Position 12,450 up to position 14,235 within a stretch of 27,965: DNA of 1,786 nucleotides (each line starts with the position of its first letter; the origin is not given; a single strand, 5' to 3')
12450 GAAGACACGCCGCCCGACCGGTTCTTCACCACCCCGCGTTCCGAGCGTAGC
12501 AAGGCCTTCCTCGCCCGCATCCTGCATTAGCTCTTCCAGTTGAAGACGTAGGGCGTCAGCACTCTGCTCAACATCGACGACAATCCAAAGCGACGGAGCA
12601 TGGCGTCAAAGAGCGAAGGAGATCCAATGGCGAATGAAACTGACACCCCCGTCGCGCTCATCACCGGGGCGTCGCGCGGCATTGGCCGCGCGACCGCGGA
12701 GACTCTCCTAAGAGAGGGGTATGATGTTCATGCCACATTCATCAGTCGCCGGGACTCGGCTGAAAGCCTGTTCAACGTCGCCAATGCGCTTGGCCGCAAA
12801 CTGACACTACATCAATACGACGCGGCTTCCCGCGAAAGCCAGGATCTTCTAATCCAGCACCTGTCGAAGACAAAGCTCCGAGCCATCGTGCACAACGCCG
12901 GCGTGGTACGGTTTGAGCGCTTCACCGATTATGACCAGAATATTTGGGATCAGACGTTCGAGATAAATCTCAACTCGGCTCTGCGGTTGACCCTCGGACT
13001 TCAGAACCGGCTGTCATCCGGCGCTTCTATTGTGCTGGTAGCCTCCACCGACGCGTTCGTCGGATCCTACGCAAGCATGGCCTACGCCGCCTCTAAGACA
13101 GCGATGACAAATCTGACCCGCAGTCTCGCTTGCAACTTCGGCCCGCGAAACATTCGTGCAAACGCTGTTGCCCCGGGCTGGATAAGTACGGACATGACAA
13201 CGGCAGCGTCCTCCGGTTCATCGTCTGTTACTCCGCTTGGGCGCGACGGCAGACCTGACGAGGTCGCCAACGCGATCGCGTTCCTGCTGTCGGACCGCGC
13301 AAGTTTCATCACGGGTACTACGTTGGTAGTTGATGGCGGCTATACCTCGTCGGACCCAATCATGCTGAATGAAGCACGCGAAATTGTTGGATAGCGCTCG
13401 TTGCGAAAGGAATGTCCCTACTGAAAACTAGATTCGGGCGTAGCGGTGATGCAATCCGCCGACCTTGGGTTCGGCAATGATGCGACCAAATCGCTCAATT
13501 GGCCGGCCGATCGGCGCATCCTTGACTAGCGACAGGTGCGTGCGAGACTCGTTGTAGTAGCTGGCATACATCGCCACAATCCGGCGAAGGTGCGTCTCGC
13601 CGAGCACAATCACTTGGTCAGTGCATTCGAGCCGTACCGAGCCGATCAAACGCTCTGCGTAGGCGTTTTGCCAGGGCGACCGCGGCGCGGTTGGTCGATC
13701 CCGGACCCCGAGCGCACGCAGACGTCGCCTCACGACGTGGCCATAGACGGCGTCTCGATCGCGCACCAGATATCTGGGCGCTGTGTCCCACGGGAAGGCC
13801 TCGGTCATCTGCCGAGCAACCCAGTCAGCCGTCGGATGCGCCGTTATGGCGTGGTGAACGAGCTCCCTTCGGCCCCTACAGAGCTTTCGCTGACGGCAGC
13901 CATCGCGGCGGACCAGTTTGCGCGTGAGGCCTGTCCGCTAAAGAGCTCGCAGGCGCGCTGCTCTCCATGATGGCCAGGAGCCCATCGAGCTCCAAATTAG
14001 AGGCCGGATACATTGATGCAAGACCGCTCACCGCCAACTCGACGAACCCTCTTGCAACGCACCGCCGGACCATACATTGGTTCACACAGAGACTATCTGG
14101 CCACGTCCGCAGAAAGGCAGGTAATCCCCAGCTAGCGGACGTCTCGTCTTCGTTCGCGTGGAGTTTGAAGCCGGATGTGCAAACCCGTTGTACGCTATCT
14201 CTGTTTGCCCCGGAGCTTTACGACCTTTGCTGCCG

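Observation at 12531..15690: Decayed genomic-island edge: low-GC SDR cargo, transposase remnant, intact tyrosine integrase, and a tRNA-Arg(CCU)-like 3' fragment with its native terminator (attR-like)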

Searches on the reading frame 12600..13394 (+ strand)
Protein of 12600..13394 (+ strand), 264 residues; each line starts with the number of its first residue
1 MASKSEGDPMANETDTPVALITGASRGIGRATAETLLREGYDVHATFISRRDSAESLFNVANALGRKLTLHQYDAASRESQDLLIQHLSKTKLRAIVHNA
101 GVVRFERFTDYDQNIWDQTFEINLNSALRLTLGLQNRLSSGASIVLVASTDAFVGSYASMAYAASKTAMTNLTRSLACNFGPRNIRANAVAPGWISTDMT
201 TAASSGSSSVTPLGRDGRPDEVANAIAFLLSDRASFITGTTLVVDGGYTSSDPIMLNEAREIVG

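Call 11: search_protein_families(library=pfam, proteins=[window:12600-13394:+])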
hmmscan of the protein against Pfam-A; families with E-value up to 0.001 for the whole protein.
window:12600-13394:+ (264 aa): 5 families
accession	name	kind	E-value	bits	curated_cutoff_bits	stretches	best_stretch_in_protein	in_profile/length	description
PF13561.12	adh_short_C2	-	7.6e-56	189.8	27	1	23-249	1-236/236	Enoyl-(Acyl carrier protein) reductase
PF00106.31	adh_short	-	1.4e-41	142.6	26.6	1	18-204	2-191/195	short chain dehydrogenase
PF08659.16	KR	-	7.8e-15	55.7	22.6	1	19-174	3-161/180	KR domain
PF01370.27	Epimerase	-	6.3e-09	36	20.9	1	19-177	1-157/240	NAD dependent epimerase/dehydratase family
PF16363.11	GDP_Man_Dehyd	-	1.3e-05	25.2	27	1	20-158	1-137/332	GDP-mannose 4,6 dehydratase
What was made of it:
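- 12627..13394 (+): SDR-family oxidoreductase (255 aa as called; the ORF starts at 12600). Putative island cargo. Pfam adh_short_C2 7.6e-56 (call 11).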

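Call 52: search_protein_families(library=ncbifam, max_evalue=0.001, proteins=[window:12627-13394:+])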
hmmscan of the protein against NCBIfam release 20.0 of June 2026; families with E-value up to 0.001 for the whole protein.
window:12627-13394:+ (255 aa): 231 families (the best 25 are shown)
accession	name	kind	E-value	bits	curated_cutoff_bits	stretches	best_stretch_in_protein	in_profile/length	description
NF009466.0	PRK12826.1-2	subfamily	1.7e-50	171.8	222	1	8-240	4-245/248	3-oxoacyl-ACP reductase FabG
NF005559.1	PRK07231.1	subfamily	3.5e-50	170.8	215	1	8-240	5-248/249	glucose 1-dehydrogenase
TIGR01830.1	3oxo_ACP_reduc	equivalog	3.9e-50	170.8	297.75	1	10-238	1-237/239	3-oxoacyl-[acyl-carrier-protein] reductase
NF052558.1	MBtsdlDhBudC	equivalog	2.3e-47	161.7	270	1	9-243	5-245/250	meso-2,3-butanediol dehydrogenase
NF047420.2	EF_P_mod_YmfI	equivalog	4.4e-47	160.8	238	1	10-239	2-235/236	elongation factor P 5-aminopentanone reductase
NF009464.0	PRK12824.1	subfamily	4.1e-46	157.6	269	1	9-239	4-242/245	3-oxoacyl-ACP reductase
NF004791.0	PRK06138.1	equivalog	7.2e-45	153.3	312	1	9-240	7-250/252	SDR family oxidoreductase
NF009384.0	PRK12743.1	equivalog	1e-44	152.7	264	1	6-246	5-254/258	SDR family oxidoreductase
NF004197.0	PRK05653.1-1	equivalog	1.3e-44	152.7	332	1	4-240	4-247/249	3-oxoacyl-ACP reductase FabG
NF053701.1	CsHdxCHCADhChcB2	equivalog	1.9e-44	152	350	1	8-241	4-244/245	cis-4-hydroxycyclohexanecarboxylate dehydrogenase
NF004200.0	PRK05653.1-5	equivalog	2.4e-44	151.7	273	1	10-238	5-240/242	3-oxoacyl-ACP reductase FabG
NF005075.0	PRK06500.1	equivalog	4.8e-44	150.6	336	1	9-240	8-247/249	SDR family oxidoreductase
NF005067.0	PRK06484.1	equivalog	7.5e-44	150.1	713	1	3-241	5-253/524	short chain dehydrogenase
NF053807.1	RhamDHLra1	equivalog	1.7e-43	149.1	400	1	9-239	6-247/252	L-rhamnose 1-dehydrogenase Lra1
NF006110.0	PRK08261.1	equivalog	2.6e-43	148.6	410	1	6-237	213-448/454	3-oxoacyl-ACP reductase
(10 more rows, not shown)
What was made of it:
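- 12627..13394 (+): NCBIfam gives only generic SDR/FabG-like matches below cut-offs (call 52).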

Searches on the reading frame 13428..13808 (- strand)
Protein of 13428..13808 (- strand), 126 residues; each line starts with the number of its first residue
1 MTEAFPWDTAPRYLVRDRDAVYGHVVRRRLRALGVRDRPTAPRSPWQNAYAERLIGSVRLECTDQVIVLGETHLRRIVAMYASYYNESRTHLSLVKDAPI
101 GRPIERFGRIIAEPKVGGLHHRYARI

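Call 11: search_protein_families(library=pfam, proteins=[window:13428-13808:-])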
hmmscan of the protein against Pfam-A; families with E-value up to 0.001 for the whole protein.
window:13428-13808:- (126 aa): 1 family
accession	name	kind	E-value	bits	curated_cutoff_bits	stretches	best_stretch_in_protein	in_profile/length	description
PF13683.12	rve_3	-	1.8e-12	47.3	26.5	1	34-98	2-66/67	Integrase core domain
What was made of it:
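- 13428..13808 (-): C-terminal remnant (126 aa) of an IS481/IS3-type DDE transposase. Only rve_3 is matched (call 11).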

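Call 46: search_dna_similar(query=window:13428-13808:-, collection=plasmids, mode=protein, max_rows=8)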
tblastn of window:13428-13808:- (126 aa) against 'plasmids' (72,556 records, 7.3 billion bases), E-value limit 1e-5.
Records with a match: 76; places in all: 140; records where one place covers at least 80% of the query: 53.
Best place of each record, by identity: 60-80% 3; <60% 73.
By first word of the organism name: Leptospira 39; Streptomyces 26; Bradyrhizobium 5; Methylocystis 2; Embleya 2; Nitrobacter 1; Paraburkholderia 1.
By predicted mobility (MOB-suite, as given by PLSDB): non-mobilizable 55; mobilizable 15; conjugative 6.
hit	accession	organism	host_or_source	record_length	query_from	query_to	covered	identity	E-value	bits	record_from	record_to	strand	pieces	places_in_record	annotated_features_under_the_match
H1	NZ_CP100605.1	Bradyrhizobium sp. Ash2021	-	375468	1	126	100%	65.9%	2e-42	154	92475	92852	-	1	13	integrase core domain-containing protein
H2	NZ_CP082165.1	Bradyrhizobium sp. 186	Acmispon strigosus,cell culture,root ...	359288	1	126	100%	64.3%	1e-39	147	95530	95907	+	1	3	integrase core domain-containing protein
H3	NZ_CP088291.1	Bradyrhizobium septentrionale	Glycine max cv. AC Glengarry,Cell ...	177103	1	126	100%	61.9%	5e-38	142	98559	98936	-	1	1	integrase core domain-containing protein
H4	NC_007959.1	Nitrobacter hamburgensis X14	-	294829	3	126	98%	58.9%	2e-36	137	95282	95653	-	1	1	integrase core domain-containing protein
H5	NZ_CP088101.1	Bradyrhizobium barranii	cell culture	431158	1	126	100%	57.1%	9e-37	138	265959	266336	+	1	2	integrase core domain-containing protein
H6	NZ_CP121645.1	Bradyrhizobium barranii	Chamaecytisus prolifer var. ...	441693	1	126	100%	57.1%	9e-37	138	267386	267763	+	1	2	integrase core domain-containing protein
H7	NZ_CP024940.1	Paraburkholderia hospita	soil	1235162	1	125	99%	54.3%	1e-30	120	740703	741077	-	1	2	record has no annotation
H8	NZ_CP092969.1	Methylocystis parvus OBBP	Bacterial Monoculture,Mud, soil or ...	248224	1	88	70%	55.7%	2e-19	89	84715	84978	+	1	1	integrase core domain-containing protein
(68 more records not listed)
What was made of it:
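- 13428..13808 (-): The best plasmid hits are Bradyrhizobium 'integrase core domain' proteins at 57-66% identity (call 46).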

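Call 51: search_protein_families(library=phrogs, max_evalue=0.01, proteins=[window:13428-13808:-])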
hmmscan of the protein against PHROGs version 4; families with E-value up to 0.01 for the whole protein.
window:13428-13808:- (126 aa): 3 families
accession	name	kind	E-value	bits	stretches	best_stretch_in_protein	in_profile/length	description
phrog_956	-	integration and excision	9.3e-11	42.4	1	27-102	122-197/436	transposase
phrog_157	-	integration and excision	1.8e-07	31.6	1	24-94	405-475/580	transposase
phrog_8463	-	integration and excision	0.0001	22.4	1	30-100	229-299/380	transposase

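Call 52: search_protein_families(library=ncbifam, max_evalue=0.001, proteins=[window:13428-13808:-])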
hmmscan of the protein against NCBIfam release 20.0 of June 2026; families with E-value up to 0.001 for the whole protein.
window:13428-13808:- (126 aa): 2 families
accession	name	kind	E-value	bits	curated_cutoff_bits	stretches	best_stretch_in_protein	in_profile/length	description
NF033516.0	transpos_IS3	equivalog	1.1e-11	44.6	160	1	25-99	291-365/369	IS3 family transposase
NF033577.2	transpos_IS481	equivalog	9.5e-11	41.7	224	1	15-101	193-282/284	IS481 family transposase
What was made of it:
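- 13428..13808 (-): It aligns to IS481 model positions 193-282/284 and IS3 positions 291-365/369, below both cut-offs (call 52).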

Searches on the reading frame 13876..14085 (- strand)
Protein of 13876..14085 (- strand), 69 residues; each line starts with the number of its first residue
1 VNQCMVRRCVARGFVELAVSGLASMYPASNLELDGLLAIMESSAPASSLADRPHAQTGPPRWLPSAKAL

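Call 35: search_protein_families(library=pfam, max_evalue=0.01, proteins=[window:13876-14085:-])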
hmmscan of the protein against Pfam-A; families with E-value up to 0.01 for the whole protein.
window:13876-14085:- (69 aa): 0 families

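Call 51: search_protein_families(library=phrogs, max_evalue=0.01, proteins=[window:13876-14085:-])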
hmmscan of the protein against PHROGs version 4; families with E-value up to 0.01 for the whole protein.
window:13876-14085:- (69 aa): 0 families
